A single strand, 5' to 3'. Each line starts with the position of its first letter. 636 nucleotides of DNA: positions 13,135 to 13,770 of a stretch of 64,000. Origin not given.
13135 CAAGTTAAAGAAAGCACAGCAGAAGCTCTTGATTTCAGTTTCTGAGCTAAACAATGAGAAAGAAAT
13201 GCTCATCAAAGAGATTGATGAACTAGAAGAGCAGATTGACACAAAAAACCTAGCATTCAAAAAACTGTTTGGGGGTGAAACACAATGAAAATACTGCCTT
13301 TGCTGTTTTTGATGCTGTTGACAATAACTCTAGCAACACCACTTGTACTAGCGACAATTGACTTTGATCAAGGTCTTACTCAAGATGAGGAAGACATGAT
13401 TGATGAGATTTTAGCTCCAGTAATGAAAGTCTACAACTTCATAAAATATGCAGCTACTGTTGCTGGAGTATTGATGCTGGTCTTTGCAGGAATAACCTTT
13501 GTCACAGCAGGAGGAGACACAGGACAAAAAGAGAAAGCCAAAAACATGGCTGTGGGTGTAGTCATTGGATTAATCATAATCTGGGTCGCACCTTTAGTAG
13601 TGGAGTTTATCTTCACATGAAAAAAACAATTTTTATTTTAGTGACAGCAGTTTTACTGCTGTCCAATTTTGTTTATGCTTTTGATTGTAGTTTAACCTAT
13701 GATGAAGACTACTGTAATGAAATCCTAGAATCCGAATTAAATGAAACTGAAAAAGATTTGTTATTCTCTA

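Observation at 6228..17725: Exact 16-nt element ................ at fixed distance upstream of three operons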

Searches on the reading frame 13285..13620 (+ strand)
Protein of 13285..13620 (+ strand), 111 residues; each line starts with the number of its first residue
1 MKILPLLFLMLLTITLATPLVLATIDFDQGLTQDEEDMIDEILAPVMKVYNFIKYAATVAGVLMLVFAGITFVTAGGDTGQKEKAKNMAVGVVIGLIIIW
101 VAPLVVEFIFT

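Call 7: search_protein_families(library=pfam, proteins=[window:13285-13620:+], max_evalue=0.01)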
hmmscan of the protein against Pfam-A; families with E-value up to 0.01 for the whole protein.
window:13285-13620:+ (111 aa): 2 families
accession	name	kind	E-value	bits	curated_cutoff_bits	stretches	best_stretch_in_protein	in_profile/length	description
PF18895.5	T4SS_pilin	-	9.3e-12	45.3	26.6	1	47-109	10-71/71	Type IV secretion system pilin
PF04956.18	TrbC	-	1.5e-06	28.8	27.9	1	8-108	10-97/98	TrbC/VIRB2 pilin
